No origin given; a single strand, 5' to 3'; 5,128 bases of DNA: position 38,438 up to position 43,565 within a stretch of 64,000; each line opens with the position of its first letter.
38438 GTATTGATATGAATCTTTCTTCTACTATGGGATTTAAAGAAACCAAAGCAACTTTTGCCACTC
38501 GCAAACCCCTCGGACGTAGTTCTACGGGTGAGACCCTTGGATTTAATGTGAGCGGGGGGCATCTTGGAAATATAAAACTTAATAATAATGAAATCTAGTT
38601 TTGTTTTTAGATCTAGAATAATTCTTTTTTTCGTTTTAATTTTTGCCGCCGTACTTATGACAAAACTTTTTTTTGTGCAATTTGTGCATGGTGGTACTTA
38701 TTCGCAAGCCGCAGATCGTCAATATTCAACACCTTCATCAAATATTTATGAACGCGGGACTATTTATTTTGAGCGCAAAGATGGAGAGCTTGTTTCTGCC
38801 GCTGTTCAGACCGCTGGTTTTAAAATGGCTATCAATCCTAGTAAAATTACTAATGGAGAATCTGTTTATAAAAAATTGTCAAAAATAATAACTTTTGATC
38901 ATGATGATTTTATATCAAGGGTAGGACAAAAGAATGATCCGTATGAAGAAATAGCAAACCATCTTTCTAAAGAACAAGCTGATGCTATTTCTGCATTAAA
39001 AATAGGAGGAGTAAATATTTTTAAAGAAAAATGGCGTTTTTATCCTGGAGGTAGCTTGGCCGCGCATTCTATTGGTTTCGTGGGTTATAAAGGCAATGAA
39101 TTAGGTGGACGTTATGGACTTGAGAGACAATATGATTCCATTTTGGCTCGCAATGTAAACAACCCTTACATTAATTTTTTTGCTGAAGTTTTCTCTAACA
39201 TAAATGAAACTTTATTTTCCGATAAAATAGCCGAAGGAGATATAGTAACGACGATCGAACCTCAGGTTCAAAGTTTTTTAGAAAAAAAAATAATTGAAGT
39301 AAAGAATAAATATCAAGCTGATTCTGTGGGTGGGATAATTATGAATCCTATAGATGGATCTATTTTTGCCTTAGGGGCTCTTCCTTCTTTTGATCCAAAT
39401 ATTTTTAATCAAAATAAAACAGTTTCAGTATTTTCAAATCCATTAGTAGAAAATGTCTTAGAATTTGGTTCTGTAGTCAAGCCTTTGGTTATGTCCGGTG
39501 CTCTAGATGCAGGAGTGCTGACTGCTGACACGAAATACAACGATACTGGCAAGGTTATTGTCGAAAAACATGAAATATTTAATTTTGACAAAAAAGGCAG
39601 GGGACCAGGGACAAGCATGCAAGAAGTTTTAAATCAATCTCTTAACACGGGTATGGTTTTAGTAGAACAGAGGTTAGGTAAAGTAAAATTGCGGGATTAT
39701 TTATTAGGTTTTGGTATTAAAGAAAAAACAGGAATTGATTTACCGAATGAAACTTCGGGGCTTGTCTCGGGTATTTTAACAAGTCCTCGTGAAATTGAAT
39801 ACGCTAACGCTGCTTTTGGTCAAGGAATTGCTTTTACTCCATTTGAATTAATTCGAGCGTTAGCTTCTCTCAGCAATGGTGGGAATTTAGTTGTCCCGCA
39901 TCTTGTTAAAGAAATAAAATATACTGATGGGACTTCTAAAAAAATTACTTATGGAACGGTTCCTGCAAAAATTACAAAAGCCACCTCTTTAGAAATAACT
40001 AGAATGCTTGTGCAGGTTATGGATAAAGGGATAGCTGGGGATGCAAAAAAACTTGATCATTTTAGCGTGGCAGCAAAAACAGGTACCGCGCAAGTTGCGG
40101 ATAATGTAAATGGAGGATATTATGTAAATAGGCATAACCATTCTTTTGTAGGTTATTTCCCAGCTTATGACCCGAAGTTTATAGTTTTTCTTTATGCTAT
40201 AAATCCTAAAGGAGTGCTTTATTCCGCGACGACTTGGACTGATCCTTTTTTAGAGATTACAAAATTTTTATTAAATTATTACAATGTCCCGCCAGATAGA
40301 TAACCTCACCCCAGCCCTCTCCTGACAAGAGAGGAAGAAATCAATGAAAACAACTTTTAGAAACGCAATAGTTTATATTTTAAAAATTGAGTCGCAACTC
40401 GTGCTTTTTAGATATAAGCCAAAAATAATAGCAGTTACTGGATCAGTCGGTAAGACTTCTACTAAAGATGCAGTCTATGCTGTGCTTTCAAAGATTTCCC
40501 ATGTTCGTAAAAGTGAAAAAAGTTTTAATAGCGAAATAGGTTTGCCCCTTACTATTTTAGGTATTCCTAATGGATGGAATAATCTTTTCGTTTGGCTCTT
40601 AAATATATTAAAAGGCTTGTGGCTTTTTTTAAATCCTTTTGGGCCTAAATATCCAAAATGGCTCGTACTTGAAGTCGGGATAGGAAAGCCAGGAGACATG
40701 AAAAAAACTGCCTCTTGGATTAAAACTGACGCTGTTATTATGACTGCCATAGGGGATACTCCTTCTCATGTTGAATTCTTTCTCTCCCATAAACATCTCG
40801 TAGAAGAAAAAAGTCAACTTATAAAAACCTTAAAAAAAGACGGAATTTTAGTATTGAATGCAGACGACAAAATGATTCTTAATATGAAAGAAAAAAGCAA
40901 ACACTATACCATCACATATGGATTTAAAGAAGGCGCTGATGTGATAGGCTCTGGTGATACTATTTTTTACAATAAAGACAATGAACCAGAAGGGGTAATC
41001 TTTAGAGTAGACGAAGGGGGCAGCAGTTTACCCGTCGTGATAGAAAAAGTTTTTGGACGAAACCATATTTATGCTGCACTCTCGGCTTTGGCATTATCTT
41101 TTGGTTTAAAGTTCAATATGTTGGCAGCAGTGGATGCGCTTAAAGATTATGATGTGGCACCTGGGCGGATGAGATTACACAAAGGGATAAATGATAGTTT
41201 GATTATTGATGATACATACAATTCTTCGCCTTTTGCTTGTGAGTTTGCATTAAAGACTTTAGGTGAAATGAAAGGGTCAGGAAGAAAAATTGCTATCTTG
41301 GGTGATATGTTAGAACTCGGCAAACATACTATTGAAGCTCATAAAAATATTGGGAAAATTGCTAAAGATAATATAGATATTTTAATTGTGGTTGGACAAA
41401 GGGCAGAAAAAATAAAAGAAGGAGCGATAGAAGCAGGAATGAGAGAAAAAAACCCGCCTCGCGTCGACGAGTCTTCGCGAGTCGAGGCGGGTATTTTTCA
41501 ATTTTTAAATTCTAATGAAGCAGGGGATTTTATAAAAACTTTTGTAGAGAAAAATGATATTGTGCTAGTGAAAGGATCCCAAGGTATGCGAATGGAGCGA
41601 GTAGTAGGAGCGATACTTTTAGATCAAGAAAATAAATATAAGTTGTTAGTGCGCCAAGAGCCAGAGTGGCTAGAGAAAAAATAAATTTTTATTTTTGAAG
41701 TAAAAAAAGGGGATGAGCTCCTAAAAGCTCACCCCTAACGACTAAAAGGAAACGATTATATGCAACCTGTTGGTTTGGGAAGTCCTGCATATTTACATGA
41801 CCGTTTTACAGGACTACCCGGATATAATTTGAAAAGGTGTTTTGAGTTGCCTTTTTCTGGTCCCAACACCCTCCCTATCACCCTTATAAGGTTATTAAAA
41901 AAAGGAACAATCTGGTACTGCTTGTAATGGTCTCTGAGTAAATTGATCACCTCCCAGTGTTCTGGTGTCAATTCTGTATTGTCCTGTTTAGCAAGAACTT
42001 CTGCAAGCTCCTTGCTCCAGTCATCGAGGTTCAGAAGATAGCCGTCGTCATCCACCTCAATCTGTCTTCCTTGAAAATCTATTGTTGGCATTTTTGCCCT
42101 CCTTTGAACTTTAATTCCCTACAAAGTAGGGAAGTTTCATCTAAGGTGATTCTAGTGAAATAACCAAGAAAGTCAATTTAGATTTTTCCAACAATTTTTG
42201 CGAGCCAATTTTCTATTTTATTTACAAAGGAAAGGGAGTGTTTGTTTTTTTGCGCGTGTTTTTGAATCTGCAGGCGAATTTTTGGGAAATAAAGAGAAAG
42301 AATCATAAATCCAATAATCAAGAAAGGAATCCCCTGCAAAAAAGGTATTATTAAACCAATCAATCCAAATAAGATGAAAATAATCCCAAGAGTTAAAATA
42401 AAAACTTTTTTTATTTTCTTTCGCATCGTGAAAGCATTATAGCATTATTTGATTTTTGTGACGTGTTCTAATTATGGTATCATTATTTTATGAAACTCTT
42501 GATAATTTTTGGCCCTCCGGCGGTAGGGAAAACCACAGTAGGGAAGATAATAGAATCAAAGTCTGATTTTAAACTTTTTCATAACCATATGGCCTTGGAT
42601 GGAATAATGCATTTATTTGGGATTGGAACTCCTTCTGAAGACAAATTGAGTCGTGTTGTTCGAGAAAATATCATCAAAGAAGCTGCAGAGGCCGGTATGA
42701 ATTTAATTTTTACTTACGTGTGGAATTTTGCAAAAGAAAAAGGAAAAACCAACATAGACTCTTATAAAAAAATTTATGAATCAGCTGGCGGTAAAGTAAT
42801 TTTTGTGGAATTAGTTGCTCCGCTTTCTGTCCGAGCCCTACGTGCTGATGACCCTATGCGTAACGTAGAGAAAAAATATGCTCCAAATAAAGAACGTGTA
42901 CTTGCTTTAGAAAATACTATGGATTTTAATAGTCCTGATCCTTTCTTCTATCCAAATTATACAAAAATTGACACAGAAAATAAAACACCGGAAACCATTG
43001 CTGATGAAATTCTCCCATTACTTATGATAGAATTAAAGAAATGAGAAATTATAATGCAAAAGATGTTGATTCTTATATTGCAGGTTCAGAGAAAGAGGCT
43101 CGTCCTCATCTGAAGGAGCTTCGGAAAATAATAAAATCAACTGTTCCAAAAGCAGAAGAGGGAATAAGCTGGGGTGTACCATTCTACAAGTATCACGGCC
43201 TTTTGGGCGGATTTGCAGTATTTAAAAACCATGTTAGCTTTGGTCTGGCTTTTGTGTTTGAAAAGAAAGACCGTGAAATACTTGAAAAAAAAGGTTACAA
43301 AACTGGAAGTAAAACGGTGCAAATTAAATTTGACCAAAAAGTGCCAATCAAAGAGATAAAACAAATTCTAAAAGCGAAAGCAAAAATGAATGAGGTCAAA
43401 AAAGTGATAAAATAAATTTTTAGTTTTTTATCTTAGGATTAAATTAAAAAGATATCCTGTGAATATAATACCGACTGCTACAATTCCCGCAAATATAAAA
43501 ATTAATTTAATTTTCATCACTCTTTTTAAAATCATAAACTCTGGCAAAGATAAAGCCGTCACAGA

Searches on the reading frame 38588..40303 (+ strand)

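Call 36: search_protein_families(library=pfam, proteins=[window:38588-40303:+], max_evalue=0.000001)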
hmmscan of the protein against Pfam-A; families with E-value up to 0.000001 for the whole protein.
window:38588-40303:+ (571 aa): 2 families
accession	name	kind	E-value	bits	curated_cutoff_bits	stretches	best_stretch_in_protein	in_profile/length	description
PF00905.27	Transpeptidase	-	1e-57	196.1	22.1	1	250-541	4-282/299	Penicillin binding protein transpeptidase domain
PF03717.20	PBP_dimer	-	4.1e-09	37.6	24.4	1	56-186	6-158/180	Penicillin-binding Protein dimerisation domain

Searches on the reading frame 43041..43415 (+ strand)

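Call 37: search_protein_families(library=pfam, proteins=[window:43041-43415:+], max_evalue=0.000001)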
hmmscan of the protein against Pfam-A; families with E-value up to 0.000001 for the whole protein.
window:43041-43415:+ (124 aa): 1 family
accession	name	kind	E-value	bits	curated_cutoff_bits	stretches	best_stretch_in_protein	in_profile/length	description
PF08818.16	DUF1801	-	2.5e-17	63.5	27.2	1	21-112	2-83/85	Domain of unknown function (DU1801)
